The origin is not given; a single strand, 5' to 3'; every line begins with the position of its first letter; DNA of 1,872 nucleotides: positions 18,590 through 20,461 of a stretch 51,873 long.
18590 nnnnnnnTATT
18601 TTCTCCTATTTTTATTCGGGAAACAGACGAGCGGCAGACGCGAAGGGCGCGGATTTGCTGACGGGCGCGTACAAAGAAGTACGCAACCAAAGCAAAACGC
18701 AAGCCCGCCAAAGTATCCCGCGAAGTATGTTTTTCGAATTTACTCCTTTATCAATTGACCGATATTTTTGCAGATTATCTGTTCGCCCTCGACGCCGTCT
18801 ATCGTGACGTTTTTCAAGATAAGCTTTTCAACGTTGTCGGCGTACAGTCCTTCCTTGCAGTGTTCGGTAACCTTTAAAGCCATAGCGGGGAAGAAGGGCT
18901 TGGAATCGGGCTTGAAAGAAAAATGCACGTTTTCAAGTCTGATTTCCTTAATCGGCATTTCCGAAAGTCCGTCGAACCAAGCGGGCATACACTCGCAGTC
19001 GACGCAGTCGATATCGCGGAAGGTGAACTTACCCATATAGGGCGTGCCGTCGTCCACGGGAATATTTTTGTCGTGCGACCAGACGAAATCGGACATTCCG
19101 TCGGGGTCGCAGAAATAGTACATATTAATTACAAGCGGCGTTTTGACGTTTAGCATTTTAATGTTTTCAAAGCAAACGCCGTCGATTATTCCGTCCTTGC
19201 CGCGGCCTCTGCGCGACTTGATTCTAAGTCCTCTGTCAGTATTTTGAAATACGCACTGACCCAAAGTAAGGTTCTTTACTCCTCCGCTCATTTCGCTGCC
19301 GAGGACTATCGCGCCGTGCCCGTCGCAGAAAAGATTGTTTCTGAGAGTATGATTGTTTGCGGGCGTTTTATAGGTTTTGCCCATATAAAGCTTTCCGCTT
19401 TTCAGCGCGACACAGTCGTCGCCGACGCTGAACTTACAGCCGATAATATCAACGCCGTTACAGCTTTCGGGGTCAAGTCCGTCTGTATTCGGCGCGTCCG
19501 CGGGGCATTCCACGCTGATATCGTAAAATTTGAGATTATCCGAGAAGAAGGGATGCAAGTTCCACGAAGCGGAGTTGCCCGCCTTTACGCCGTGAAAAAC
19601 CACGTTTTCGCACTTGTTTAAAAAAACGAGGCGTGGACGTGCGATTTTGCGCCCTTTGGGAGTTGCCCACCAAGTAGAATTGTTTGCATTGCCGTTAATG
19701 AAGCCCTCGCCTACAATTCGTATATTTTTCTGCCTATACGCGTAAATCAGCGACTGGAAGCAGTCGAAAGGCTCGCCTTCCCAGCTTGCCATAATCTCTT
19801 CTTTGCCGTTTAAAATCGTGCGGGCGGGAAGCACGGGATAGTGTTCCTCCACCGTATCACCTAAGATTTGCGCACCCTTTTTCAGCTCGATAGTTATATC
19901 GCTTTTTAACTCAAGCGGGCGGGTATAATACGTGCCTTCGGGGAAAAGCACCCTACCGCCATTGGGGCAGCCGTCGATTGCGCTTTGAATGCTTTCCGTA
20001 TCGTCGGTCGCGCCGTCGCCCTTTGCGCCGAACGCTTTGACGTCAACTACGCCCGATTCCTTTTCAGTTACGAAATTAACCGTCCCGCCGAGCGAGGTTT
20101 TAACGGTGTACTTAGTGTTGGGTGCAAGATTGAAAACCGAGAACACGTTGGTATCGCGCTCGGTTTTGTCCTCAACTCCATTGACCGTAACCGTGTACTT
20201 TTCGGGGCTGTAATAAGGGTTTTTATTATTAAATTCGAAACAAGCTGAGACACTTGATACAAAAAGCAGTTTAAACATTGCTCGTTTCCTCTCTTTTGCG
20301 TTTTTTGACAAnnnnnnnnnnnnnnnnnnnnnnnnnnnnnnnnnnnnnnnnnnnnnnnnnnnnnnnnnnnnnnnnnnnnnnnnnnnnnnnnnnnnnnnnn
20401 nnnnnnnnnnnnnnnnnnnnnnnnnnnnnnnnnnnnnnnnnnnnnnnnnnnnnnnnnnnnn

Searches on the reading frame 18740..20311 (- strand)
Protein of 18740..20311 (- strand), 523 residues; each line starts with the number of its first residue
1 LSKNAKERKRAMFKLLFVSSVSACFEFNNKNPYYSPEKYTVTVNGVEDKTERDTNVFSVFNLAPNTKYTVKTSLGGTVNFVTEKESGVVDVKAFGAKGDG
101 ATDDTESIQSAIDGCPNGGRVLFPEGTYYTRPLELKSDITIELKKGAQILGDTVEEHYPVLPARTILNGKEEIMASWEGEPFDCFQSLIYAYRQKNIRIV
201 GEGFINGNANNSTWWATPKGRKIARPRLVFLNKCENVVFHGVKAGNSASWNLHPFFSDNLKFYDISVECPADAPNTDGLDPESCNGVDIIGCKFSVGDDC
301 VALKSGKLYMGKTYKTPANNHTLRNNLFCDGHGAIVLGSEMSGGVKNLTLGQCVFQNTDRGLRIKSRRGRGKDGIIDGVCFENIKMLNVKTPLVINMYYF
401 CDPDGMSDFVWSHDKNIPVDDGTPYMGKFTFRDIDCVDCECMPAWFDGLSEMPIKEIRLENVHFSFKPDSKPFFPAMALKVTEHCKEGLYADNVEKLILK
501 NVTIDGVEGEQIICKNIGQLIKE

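Call 9: search_protein_families(library=pfam, proteins=[window:18740-20311:-])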
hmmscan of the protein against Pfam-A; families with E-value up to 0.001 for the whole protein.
window:18740-20311:- (523 aa): 2 families
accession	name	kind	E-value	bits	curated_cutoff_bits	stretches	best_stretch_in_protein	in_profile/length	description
PF00295.23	Glyco_hydro_28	-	1e-35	123.8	22.9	1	186-400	50-254/324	Glycosyl hydrolases family 28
PF12708.12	Pect-lyase_RHGA_epim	-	2.9e-13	50.6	27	1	89-173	2-80/213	Rhamnogalacturonase A/epimerase, pectate lyase-like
